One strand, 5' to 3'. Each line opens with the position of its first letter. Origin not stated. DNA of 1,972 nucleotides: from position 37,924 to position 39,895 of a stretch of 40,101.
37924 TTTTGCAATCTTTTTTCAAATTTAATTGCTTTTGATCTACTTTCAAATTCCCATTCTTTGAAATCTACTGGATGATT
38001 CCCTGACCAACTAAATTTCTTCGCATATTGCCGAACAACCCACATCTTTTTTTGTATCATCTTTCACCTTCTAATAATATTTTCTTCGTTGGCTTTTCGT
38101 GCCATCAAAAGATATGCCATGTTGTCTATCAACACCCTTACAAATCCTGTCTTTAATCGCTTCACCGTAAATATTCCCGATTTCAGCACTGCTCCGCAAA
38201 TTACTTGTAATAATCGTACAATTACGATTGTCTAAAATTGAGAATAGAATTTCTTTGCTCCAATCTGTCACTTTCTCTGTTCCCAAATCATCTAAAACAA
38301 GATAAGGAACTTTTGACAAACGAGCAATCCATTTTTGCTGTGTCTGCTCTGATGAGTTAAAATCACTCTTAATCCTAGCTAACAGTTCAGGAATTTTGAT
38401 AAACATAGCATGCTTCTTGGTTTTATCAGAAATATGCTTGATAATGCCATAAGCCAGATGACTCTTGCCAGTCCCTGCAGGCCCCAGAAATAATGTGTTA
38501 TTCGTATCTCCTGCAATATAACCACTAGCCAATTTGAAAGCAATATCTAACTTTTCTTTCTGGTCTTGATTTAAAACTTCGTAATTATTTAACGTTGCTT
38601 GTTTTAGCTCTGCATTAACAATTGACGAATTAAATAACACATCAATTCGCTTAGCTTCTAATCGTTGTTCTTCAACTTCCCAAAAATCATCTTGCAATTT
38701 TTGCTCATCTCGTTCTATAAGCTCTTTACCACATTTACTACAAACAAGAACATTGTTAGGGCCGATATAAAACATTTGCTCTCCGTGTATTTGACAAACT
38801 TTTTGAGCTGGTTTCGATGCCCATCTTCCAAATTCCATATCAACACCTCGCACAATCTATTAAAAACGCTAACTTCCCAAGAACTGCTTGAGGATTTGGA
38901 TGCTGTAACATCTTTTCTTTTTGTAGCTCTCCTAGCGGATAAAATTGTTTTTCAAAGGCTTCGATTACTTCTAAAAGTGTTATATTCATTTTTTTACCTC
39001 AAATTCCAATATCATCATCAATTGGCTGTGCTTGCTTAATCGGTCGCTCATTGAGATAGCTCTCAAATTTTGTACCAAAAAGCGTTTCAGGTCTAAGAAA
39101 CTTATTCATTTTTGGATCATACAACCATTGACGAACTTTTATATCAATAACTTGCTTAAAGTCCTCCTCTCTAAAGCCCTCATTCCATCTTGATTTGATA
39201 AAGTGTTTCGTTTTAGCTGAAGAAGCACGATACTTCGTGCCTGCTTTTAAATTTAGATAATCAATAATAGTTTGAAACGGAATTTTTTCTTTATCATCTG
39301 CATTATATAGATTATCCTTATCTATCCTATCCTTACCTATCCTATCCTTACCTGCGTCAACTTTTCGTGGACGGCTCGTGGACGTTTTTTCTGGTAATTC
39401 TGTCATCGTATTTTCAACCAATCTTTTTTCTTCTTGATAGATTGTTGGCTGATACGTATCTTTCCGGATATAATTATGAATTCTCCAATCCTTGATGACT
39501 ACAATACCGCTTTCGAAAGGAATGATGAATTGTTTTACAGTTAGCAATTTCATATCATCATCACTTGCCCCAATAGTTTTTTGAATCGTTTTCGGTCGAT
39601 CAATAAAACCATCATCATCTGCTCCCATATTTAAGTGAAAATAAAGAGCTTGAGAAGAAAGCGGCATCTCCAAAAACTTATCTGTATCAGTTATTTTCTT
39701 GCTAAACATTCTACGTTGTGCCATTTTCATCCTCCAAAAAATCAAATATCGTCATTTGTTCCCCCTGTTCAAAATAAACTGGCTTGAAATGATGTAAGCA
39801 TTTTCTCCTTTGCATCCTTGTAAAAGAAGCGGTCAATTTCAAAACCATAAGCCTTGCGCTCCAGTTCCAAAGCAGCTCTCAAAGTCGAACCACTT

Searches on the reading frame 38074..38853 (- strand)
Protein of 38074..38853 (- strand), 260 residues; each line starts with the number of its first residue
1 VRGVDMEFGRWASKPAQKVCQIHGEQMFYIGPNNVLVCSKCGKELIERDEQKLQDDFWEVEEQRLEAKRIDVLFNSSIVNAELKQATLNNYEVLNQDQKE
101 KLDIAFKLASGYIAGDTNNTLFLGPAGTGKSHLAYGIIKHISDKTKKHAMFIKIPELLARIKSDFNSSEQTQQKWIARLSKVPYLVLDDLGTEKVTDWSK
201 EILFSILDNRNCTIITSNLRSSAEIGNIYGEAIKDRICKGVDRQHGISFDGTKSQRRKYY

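Call 49: search_protein_families(library=phrogs, proteins=[window:38074-38853:-], max_evalue=0.00001)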
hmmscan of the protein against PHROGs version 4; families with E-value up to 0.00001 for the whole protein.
window:38074-38853:- (260 aa): 5 families
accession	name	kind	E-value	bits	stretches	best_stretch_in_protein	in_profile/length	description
phrog_50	-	DNA, RNA and nucleotide metabolism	1.2e-67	230.3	1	15-259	273-513/570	DnaC-like helicase loader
phrog_3277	-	DNA, RNA and nucleotide metabolism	1.8e-30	107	1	114-240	7-141/168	DnaC-like helicase loader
phrog_26922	-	DNA, RNA and nucleotide metabolism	4.4e-12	47.5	1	179-239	9-72/92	DnaC-like helicase loader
phrog_15321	-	unknown function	3e-11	44.4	1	179-247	5-82/93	-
phrog_325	-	DNA, RNA and nucleotide metabolism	4.3e-07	29.6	1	41-146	413-519/986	Dda-like helicase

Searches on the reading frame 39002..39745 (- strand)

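Call 49: search_protein_families(library=phrogs, proteins=[window:39002-39745:-], max_evalue=0.00001)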
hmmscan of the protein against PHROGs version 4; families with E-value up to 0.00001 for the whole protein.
window:39002-39745:- (248 aa): 9 families
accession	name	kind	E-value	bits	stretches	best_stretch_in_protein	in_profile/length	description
phrog_1163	-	unknown function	6.5e-77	259.9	1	8-244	8-261/273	-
phrog_5708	-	DNA, RNA and nucleotide metabolism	9e-65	220.3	1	8-186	1-180/263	DnaD-like helicase loader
phrog_8489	-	DNA, RNA and nucleotide metabolism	1.9e-62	213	1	8-178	1-183/296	DnaD-like helicase loader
phrog_428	-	DNA, RNA and nucleotide metabolism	5.6e-40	138.8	1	96-240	169-317/455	replication initiation protein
phrog_10469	-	DNA, RNA and nucleotide metabolism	1.7e-17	64.7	1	8-201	1-235/305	DnaD-like helicase loader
phrog_20981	-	unknown function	1.9e-17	64.9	1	153-240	173-260/293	-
phrog_22793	-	unknown function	5e-11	43.5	1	159-232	61-134/177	-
phrog_1701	-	DNA, RNA and nucleotide metabolism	8.8e-11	43.1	1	117-234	182-299/323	DnaD-like helicase loader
phrog_20827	-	unknown function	3.4e-07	31.2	1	160-233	88-161/252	-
